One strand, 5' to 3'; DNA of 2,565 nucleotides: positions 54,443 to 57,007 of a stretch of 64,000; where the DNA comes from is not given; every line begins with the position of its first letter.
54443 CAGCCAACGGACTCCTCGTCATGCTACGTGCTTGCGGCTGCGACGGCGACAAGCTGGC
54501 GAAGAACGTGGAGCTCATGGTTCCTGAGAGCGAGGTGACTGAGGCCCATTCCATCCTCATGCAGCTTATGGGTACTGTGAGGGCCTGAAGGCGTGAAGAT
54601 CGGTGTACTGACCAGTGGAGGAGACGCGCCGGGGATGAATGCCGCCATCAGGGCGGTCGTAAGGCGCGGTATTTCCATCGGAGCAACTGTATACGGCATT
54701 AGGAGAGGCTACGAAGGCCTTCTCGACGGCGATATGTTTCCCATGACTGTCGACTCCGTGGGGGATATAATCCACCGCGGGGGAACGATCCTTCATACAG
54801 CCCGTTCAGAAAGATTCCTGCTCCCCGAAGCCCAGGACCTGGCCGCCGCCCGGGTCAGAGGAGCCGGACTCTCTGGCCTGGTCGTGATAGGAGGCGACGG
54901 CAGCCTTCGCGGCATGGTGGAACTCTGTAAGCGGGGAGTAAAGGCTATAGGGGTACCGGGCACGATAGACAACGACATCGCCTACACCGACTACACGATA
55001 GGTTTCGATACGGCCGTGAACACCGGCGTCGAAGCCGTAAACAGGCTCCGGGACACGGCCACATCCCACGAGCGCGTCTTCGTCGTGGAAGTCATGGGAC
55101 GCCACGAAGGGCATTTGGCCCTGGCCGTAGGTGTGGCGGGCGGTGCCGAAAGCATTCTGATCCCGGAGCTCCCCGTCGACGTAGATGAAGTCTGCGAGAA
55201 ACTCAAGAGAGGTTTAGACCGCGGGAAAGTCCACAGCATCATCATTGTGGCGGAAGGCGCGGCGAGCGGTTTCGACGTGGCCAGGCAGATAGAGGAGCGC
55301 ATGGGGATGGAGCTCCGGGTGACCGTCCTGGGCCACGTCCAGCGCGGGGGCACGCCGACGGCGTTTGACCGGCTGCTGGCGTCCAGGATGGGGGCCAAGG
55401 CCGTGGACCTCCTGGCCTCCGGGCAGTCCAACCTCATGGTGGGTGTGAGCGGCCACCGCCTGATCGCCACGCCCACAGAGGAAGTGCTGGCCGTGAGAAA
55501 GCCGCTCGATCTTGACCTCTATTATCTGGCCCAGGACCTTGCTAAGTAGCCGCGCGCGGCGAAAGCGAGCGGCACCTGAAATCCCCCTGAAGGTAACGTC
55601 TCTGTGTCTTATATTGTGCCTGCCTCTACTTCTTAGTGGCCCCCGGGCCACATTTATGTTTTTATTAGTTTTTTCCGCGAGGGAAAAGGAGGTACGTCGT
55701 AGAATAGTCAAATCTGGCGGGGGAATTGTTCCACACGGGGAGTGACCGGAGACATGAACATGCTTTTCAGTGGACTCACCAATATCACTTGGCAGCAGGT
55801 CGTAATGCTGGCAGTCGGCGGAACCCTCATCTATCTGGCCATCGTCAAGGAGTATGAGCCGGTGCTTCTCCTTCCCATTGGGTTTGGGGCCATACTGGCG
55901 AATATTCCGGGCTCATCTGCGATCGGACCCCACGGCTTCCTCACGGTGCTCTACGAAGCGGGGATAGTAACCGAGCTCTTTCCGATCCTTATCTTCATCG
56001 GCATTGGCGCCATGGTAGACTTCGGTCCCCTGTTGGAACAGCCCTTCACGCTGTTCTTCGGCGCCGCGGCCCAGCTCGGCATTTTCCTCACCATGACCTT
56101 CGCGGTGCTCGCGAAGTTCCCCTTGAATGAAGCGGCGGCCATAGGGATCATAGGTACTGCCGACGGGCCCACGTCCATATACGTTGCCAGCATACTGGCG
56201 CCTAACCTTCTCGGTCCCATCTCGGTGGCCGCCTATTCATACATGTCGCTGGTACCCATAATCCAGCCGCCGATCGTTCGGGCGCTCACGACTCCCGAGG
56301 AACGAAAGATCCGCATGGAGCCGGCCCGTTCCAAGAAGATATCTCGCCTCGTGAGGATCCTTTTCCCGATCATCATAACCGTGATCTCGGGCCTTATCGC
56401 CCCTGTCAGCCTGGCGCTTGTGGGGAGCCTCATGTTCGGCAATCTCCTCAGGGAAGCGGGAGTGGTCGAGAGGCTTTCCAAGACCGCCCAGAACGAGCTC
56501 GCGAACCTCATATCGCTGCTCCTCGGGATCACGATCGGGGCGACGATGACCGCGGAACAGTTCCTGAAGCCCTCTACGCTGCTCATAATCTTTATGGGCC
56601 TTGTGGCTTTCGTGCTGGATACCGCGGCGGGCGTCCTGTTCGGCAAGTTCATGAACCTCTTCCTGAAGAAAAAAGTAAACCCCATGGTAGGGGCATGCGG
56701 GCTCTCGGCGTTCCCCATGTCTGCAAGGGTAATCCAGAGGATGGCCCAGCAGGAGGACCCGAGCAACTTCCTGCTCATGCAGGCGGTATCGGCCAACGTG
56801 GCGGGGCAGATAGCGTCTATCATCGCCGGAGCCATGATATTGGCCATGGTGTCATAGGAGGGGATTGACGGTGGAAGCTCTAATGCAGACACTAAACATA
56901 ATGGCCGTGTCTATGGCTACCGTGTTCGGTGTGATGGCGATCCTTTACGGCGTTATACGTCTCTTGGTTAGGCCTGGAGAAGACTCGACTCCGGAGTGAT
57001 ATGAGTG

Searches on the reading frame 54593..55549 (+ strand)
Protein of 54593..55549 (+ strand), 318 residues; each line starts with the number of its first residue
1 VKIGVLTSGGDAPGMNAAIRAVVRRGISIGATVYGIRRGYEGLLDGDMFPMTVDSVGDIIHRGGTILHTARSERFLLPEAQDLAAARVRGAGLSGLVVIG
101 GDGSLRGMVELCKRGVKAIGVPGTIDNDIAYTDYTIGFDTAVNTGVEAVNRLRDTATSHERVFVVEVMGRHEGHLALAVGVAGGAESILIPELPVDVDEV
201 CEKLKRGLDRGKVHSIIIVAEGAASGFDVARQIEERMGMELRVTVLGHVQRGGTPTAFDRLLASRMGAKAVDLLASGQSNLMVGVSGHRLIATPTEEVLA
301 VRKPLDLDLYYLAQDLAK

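Call 58: search_protein_families(library=pfam, proteins=[window:54593-55549:+], max_evalue=0.00001)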
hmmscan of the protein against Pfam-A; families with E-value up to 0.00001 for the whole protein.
window:54593-55549:+ (318 aa): 1 family
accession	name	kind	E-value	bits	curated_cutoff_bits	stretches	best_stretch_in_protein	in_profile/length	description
PF00365.25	PFK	-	1e-110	369.9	30.9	1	2-274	1-277/277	Phosphofructokinase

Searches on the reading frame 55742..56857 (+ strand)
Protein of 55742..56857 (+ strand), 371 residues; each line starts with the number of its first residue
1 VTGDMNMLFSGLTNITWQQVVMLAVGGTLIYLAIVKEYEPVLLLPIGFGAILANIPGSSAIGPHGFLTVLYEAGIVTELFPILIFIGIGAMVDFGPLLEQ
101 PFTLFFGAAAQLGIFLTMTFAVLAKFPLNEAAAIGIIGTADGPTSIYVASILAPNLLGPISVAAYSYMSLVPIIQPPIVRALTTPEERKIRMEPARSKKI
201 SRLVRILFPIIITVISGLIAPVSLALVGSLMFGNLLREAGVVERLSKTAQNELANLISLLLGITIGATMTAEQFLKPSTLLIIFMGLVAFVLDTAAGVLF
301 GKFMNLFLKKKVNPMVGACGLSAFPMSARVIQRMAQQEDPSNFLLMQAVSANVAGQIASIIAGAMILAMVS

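Call 58: search_protein_families(library=pfam, proteins=[window:55742-56857:+], max_evalue=0.00001)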
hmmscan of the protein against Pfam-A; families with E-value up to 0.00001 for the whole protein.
window:55742-56857:+ (371 aa): 1 family
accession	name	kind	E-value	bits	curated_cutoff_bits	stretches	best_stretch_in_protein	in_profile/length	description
PF03977.18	OAD_beta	-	1.8e-151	504.6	31.6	1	18-369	1-348/349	Na+-transporting oxaloacetate decarboxylase beta subunit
